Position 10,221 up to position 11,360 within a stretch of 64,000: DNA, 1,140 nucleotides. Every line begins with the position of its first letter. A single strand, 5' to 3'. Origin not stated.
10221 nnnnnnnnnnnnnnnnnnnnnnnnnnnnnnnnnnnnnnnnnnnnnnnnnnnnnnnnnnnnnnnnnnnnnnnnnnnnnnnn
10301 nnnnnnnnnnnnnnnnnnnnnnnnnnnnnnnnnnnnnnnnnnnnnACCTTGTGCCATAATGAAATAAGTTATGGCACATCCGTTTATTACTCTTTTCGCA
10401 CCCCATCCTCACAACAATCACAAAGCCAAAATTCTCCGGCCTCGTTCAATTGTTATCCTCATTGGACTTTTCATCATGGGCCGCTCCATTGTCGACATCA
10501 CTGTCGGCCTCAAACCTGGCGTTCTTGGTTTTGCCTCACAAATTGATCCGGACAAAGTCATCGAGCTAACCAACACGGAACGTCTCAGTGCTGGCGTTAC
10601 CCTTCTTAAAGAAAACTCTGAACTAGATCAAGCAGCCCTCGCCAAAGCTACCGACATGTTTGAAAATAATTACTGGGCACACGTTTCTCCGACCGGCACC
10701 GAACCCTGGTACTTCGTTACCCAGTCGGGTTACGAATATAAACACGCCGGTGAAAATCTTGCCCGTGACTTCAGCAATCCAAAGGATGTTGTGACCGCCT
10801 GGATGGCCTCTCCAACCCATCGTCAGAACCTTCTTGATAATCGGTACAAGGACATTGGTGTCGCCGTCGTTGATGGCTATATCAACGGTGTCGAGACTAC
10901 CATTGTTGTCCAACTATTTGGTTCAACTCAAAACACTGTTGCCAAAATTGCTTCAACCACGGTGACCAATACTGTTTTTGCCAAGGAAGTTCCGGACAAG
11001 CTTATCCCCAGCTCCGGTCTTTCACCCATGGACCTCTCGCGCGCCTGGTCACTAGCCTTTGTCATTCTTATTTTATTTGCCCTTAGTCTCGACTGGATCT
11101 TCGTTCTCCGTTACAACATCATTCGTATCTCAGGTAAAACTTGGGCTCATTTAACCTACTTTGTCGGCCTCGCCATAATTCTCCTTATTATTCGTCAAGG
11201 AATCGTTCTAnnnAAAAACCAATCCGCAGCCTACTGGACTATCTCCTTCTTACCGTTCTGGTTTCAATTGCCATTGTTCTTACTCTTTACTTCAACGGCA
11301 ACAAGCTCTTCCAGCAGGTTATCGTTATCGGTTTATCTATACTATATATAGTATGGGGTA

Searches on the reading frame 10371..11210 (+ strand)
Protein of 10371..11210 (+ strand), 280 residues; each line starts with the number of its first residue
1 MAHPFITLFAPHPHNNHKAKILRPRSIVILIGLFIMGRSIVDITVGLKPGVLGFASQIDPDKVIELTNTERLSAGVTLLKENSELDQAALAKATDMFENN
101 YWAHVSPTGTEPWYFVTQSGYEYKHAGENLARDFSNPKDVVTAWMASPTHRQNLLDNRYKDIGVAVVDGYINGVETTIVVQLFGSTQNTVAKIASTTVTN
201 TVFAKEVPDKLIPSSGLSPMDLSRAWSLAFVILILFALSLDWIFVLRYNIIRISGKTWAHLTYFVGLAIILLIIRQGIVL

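Call 55: search_protein_families(library=pfam, proteins=[window:10371-11210:+], max_evalue=0.001)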
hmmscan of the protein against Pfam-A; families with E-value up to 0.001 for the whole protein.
window:10371-11210:+ (280 aa): 1 family
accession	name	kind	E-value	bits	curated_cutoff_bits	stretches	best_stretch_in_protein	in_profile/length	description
PF00188.32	CAP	-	9.3e-20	72.1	21.1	1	65-182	2-116/117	Cysteine-rich secretory protein family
